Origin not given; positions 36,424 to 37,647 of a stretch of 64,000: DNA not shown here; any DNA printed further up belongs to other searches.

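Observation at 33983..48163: Serine-cycle / C1-transfer gene island in a low-GC gammaproteobacterium, with a lone Ftr-like gene beside an MTHFS-like gene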

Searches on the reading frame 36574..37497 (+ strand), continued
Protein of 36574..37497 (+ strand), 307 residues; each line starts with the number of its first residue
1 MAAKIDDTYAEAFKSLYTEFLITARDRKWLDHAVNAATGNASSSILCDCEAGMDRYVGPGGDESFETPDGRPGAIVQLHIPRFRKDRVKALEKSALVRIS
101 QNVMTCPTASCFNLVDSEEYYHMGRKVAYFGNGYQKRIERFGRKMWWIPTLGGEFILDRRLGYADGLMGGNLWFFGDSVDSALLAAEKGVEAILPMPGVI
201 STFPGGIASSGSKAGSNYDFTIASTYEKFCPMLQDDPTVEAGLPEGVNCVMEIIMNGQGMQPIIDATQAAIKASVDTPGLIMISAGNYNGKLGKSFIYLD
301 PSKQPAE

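Call 60: find_homologous_proteins(query=L089:3567-5237:-)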
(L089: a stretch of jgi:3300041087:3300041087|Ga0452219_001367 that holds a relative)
Query L089:3567-5237:- (556 aa): 8000 proteins with E <= 0.001 among 8000 candidates; the best 120 are listed.
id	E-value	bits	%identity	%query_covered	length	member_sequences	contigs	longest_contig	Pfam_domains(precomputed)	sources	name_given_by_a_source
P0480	0.0e+0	1300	100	100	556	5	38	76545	PF07969.18,PF01979.27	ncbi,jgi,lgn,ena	jgi:formylmethanofuran dehydrogenase subunit A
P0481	0.0e+0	1060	81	100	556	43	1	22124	PF07969.18,PF01979.27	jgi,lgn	jgi:formylmethanofuran dehydrogenase subunit A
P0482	0.0e+0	1057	81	100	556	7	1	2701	PF07969.18,PF01979.27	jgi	jgi:formylmethanofuran dehydrogenase subunit A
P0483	0.0e+0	1049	79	99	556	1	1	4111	PF07969.18,PF01979.27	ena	-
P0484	0.0e+0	1049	79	99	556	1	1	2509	PF07969.18,PF01979.27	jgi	jgi:formylmethanofuran dehydrogenase subunit A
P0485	0.0e+0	1049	80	99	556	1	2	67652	PF07969.18,PF01979.27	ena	-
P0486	0.0e+0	1047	80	99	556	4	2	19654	PF07969.18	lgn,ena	-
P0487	0.0e+0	1047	78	100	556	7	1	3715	PF07969.18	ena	-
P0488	0.0e+0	1046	79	99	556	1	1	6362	PF07969.18,PF01979.27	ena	-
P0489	0.0e+0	1046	79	99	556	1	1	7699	PF07969.18,PF01979.27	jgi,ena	-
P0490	0.0e+0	1042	79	99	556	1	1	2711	PF07969.18,PF01979.27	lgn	-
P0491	0.0e+0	1040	79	99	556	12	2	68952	PF07969.18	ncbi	-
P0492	0.0e+0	1026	78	99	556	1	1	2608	PF07969.18,PF01979.27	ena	-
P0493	0.0e+0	1025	76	100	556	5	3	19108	PF07969.18,PF01979.27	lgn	-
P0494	0.0e+0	1025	78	100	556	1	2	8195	PF07969.18,PF01979.27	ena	-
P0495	0.0e+0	1019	76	100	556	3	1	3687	PF07969.18,PF01979.27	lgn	-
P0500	0.0e+0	1015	77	100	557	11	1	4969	PF07969.18,PF01979.27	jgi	jgi:formylmethanofuran dehydrogenase subunit A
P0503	9.8e-298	1007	75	99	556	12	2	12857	PF07969.18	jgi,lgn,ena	-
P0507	2.7e-284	962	75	99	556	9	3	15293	PF07969.18,PF01979.27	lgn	-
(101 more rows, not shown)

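Call 61: list_cluster_members(proteins=[P0481, P0482, P0486, P0487, P0491, P0493, P0495, P0500, P0503, P0507])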
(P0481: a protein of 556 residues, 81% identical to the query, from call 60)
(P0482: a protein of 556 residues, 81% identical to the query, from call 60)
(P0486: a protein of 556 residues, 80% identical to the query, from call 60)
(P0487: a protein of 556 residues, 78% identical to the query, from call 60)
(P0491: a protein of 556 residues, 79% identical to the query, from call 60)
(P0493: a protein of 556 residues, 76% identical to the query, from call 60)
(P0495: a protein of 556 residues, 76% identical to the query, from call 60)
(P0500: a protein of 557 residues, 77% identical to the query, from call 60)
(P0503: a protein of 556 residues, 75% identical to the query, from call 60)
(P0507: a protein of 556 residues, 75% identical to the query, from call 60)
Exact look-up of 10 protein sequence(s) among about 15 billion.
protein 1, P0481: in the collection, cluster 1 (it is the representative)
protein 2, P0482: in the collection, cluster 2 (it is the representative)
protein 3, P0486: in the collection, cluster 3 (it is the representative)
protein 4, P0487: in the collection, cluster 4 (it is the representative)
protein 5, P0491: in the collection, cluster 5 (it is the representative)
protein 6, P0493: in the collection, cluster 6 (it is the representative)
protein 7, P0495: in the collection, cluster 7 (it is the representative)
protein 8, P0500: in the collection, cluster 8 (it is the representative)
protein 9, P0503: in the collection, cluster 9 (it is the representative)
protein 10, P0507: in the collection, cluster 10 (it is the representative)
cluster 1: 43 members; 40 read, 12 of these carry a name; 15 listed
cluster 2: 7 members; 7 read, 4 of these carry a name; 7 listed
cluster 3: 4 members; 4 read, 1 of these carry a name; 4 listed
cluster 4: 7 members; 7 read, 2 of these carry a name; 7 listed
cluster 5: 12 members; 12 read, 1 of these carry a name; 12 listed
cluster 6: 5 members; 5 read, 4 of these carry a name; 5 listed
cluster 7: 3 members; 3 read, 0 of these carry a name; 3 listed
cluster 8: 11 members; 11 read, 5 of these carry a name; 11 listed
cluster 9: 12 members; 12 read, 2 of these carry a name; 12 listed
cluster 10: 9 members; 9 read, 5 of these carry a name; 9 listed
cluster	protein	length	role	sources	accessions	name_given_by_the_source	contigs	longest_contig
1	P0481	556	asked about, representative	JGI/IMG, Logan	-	formylmethanofuran dehydrogenase subunit A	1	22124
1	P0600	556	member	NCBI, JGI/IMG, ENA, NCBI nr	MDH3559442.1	MAG: formylmethanofuran dehydrogenase subunit A [Gammaproteobacteria bacterium] | formylmethanofuran dehydrogenase subunit A [Gammaproteobacteria bacterium]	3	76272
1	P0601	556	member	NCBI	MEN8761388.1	MAG: formylmethanofuran dehydrogenase subunit A [Thiogranum sp.]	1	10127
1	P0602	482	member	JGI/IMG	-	formylmethanofuran dehydrogenase subunit A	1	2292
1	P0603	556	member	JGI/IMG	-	formylmethanofuran dehydrogenase subunit A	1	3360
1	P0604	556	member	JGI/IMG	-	formylmethanofuran dehydrogenase subunit A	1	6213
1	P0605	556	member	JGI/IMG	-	formylmethanofuran dehydrogenase subunit A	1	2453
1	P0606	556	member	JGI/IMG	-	formylmethanofuran dehydrogenase subunit A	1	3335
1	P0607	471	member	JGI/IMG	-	formylmethanofuran dehydrogenase subunit A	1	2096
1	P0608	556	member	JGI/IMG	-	formylmethanofuran dehydrogenase subunit A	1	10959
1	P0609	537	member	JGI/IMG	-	formylmethanofuran dehydrogenase subunit A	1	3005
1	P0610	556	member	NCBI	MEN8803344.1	MAG: formylmethanofuran dehydrogenase subunit A [Thiogranum sp.]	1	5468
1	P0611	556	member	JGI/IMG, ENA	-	-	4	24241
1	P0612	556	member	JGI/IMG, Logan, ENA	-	-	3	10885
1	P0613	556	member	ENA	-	-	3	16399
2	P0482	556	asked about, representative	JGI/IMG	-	formylmethanofuran dehydrogenase subunit A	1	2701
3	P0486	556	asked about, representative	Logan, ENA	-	-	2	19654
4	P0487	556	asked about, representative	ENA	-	-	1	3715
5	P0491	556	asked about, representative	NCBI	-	-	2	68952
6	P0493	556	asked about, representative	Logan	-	-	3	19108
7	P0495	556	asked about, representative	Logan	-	-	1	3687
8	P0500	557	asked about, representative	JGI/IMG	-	formylmethanofuran dehydrogenase subunit A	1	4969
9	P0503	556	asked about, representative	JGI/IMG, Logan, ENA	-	-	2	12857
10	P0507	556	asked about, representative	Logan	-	-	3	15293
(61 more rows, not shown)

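Call 66: search_protein_families(library=ncbifam, max_evalue=0.00001, proteins=[L091:5416-6642:+])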
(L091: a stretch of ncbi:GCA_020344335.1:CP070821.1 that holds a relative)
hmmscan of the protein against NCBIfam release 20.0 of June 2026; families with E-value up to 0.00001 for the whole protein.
L091:5416-6642:+ (408 aa): 5 families
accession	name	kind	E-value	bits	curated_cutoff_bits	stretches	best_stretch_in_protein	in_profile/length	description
NF045640.1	AspGlyoxATaseBhcA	equivalog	1.1e-14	54.2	650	1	17-323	10-296/395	L-aspartate--glyoxylate aminotransferase BhcA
TIGR03301.1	PhnW-AepZ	equivalog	3.3e-14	53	360.8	1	62-384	49-354/355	2-aminoethylphosphonate aminotransferase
TIGR02326.1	transamin_PhnW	equivalog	1.8e-10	40.5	400.8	1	56-385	46-360/363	2-aminoethylphosphonate--pyruvate transaminase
NF010006.0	PRK13479.1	equivalog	2.5e-10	40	296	1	65-390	58-366/369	2-aminoethylphosphonate--pyruvate transaminase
NF046070.1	PyrdoxPyrvTramin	equivalog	1.5e-08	33.9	600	1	124-317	102-289/369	pyridoxamine--pyruvate transaminase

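Call 69: predict_structure(alignment_id=A1)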
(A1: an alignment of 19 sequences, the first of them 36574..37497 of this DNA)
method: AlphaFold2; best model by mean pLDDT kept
length: 307 residues; sequences in the alignment: 19
mean_pLDDT: 51.9   pTM: 0.42
mean pLDDT of the five models: 51.9, 51.9, 46.1, 45.6, 38.2
residues with pLDDT >= 90: 1; 70-90: 49; 50-70: 105; < 50: 152
segments of 3 or more residues with pLDDT < 50: 1-14, 40-46, 104-140, 142-170, 201-234, 238-243, 286-307
pLDDT, mean of each block of 10 residues (from residue 1): 41 54 69 63 47 76 77 72 61 60 42 37 42 42 40 41 40 64 67 68 32 27 32 44 53 54 69 83 50 26 32
secondary structure, 60 per line:
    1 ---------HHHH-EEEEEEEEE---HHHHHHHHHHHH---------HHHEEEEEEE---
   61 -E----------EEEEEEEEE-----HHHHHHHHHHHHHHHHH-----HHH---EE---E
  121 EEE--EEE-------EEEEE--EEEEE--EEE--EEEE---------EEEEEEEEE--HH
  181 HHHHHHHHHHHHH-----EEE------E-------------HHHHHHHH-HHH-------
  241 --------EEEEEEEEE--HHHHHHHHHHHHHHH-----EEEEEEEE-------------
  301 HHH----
elements in order: H10-13 E15-23 H27-38 E51-57 E73-81 H87-103 E120-123 E126-128 E136-140 E143-147 E150-152 E155-158 E168-176 H179-193 E199-201 H222-229 E249-257 H260-274 E280-287

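Call 73: list_cluster_members(proteins=[P0274, P0275, P0278, P0281, P0284, P0288, P0294, P0299, P0302, P0307])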
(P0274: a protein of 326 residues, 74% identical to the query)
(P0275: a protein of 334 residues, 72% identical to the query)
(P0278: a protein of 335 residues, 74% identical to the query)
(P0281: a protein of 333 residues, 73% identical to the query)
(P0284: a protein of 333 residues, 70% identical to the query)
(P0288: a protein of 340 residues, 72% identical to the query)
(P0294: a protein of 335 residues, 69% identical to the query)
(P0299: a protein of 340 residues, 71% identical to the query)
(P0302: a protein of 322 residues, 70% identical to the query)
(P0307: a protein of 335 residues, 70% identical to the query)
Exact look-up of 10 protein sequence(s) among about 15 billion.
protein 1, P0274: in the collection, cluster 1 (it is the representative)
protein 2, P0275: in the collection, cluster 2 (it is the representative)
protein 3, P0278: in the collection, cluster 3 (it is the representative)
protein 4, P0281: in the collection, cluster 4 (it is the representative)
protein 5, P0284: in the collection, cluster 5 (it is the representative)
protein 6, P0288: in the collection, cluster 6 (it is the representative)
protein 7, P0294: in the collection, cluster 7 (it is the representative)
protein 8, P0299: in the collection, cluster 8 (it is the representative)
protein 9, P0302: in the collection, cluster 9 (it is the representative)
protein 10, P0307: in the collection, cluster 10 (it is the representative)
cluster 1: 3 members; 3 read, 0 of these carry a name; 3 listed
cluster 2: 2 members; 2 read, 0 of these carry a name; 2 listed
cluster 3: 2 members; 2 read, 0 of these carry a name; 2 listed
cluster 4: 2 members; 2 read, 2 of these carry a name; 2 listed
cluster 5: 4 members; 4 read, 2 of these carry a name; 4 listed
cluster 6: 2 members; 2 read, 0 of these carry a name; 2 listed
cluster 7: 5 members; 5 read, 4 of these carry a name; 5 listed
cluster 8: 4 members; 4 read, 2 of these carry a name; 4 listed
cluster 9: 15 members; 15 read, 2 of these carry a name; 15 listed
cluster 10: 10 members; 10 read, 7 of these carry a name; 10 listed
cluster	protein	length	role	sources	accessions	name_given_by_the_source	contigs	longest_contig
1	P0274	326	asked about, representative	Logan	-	-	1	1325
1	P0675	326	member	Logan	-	-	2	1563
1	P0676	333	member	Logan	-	-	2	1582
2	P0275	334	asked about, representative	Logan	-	-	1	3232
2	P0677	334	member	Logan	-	-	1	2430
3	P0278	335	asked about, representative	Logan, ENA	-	-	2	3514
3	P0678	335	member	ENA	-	-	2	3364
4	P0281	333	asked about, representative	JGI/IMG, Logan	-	methenyltetrahydromethanopterin cyclohydrolase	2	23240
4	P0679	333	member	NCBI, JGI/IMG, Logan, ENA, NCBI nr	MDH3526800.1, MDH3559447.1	MAG: methenyltetrahydromethanopterin cyclohydrolase [Gammaproteobacteria bacterium] | methenyltetrahydromethanopterin cyclohydrolase [Gammaproteobacteria bacterium]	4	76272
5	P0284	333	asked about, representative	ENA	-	-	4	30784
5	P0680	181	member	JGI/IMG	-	methenyltetrahydromethanopterin cyclohydrolase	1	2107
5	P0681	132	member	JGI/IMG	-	methenyltetrahydromethanopterin cyclohydrolase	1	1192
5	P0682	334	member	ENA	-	-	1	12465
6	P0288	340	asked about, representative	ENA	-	-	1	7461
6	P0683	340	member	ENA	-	-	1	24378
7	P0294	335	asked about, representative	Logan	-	-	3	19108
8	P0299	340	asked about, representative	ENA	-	-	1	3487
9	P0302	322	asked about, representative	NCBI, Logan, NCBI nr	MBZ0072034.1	MAG: methenyltetrahydromethanopterin cyclohydrolase [Gammaproteobacteria bacterium] | methenyltetrahydromethanopterin cyclohydrolase [Gammaproteobacteria bacterium]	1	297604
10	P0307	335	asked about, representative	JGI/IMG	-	-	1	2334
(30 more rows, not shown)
